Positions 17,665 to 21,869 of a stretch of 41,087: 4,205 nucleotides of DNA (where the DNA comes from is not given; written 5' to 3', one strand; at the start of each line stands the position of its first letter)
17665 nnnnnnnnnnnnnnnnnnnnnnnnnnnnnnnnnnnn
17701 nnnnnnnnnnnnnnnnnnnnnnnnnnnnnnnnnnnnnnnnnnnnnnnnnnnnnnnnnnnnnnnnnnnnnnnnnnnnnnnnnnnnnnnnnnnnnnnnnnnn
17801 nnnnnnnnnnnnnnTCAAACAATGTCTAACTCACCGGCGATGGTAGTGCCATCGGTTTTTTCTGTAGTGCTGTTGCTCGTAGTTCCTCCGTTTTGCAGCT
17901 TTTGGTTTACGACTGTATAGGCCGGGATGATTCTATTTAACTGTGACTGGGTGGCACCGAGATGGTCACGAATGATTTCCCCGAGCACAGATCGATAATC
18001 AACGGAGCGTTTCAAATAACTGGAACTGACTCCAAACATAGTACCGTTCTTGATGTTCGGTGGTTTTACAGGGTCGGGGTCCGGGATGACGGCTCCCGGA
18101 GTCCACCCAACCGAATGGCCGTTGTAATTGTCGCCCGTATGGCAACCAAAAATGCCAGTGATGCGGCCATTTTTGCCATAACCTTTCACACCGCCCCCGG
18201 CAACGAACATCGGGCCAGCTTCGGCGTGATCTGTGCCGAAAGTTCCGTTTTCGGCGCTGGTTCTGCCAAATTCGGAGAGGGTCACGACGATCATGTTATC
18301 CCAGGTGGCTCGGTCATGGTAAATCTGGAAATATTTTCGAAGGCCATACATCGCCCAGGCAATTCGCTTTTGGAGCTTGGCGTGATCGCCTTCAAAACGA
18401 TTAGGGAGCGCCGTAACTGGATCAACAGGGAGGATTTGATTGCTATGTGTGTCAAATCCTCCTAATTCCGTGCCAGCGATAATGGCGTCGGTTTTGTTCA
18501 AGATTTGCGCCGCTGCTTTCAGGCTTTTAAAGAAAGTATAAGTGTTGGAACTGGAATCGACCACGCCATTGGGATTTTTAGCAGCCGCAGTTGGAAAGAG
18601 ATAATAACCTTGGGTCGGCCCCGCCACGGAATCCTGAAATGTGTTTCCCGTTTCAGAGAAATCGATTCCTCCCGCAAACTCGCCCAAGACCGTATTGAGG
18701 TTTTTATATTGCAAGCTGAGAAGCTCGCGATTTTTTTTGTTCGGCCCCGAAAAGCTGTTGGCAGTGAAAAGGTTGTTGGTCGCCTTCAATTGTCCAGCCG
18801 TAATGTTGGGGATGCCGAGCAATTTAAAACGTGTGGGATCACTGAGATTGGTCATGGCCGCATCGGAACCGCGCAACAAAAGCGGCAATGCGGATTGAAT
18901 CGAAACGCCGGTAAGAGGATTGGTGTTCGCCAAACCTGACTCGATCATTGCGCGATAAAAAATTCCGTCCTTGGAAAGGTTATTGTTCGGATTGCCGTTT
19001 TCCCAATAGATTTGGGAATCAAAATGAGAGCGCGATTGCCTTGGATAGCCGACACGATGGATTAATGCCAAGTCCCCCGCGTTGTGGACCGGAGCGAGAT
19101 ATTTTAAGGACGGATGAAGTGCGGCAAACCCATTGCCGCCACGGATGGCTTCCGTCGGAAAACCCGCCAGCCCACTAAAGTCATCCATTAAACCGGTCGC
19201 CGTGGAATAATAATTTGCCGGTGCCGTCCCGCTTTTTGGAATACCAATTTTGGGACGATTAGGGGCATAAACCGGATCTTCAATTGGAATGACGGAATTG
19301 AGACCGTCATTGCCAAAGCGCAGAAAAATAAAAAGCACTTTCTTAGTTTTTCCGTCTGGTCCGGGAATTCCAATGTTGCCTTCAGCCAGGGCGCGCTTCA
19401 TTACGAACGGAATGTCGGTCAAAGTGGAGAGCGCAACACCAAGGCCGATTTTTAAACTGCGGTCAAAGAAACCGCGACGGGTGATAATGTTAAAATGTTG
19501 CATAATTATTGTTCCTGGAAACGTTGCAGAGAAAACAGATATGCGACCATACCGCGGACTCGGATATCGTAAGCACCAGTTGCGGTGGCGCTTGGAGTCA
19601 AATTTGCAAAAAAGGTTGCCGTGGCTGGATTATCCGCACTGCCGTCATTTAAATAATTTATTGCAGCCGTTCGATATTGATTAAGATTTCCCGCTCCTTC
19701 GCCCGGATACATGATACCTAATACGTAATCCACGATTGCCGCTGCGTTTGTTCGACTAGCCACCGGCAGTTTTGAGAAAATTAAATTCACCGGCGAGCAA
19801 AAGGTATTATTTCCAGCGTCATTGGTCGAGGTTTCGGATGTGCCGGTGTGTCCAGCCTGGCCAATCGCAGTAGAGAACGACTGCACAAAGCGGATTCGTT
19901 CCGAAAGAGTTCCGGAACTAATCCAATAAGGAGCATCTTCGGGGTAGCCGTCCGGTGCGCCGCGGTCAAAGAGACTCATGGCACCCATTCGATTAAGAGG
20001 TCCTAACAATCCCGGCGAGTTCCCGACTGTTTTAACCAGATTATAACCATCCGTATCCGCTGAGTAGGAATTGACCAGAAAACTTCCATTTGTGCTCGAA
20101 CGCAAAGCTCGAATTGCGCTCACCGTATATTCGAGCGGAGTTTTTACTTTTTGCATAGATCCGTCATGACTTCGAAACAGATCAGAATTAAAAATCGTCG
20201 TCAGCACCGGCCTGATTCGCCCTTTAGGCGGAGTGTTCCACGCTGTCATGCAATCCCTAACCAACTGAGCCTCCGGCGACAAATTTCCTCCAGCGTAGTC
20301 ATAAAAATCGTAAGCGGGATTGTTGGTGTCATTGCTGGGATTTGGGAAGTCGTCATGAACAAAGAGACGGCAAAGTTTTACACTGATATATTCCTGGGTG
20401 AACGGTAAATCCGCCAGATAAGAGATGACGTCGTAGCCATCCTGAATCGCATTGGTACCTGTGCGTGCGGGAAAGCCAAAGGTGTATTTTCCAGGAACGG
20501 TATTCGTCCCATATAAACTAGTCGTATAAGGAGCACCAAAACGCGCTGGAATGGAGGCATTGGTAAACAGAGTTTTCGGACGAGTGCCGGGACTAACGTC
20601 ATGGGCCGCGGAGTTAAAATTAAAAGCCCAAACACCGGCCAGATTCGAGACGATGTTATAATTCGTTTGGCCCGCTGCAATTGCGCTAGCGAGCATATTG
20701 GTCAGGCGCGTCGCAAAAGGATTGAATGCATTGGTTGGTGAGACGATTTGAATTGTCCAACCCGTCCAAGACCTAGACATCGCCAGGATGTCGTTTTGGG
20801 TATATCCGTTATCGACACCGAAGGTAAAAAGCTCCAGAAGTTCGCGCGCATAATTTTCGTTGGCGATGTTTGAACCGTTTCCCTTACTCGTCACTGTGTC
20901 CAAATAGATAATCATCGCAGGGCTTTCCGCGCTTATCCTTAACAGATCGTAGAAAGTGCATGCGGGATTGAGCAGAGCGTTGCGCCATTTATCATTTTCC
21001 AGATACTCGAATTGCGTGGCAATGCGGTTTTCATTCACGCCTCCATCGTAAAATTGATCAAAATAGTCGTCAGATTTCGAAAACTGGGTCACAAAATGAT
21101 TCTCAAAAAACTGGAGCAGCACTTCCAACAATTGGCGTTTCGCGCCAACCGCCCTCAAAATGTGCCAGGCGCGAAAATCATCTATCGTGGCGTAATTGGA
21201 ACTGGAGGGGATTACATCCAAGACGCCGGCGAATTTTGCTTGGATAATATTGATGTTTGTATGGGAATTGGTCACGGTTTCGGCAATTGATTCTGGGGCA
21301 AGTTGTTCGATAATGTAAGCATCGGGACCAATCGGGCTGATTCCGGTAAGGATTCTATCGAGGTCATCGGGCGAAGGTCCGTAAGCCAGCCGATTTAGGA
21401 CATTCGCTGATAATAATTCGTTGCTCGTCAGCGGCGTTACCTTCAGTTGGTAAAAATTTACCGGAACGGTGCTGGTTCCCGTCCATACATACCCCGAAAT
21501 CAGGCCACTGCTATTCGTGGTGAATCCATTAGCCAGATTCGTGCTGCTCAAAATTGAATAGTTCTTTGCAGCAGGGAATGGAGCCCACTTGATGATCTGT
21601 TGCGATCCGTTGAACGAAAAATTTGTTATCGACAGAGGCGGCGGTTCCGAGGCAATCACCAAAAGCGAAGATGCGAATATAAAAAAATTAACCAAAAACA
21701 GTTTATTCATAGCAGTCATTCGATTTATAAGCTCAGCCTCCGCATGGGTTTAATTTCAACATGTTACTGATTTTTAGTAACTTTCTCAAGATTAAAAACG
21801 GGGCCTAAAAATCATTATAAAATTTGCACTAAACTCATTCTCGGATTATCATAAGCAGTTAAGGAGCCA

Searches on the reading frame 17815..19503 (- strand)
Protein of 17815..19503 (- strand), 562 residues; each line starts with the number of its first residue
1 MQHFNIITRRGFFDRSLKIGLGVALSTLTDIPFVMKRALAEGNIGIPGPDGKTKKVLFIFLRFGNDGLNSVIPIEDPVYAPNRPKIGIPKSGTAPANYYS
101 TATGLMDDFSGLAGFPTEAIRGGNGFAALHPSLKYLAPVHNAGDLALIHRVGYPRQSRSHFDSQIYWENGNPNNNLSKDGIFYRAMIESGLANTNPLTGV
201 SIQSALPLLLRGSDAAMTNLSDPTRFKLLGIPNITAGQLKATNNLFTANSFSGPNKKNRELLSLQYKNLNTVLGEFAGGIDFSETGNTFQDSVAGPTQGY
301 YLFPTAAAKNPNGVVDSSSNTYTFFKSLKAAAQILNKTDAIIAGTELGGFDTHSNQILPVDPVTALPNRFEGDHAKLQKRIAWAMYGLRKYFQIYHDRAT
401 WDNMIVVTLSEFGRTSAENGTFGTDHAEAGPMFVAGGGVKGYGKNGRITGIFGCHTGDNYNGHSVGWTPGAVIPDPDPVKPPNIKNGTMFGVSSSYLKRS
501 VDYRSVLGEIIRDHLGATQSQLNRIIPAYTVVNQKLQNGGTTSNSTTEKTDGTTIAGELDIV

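Call 19: search_protein_families(library=pfam, proteins=[window:17815-19503:-], max_evalue=0.0001)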
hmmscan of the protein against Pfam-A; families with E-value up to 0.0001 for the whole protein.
window:17815-19503:- (562 aa): 1 family
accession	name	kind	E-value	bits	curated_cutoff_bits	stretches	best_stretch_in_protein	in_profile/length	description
PF07394.17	DUF1501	-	2.5e-16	60.3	27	1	54-441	2-329/390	Protein of unknown function (DUF1501)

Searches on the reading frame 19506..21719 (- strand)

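Call 19: search_protein_families(library=pfam, proteins=[window:19506-21719:-], max_evalue=0.0001)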
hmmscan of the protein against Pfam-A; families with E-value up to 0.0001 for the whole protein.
window:19506-21719:- (737 aa): 1 family
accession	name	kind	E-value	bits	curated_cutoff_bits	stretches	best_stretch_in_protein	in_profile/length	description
PF08811.16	DUF1800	-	3.3e-67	227.9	26.1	1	107-694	2-397/419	Protein of unknown function (DUF1800)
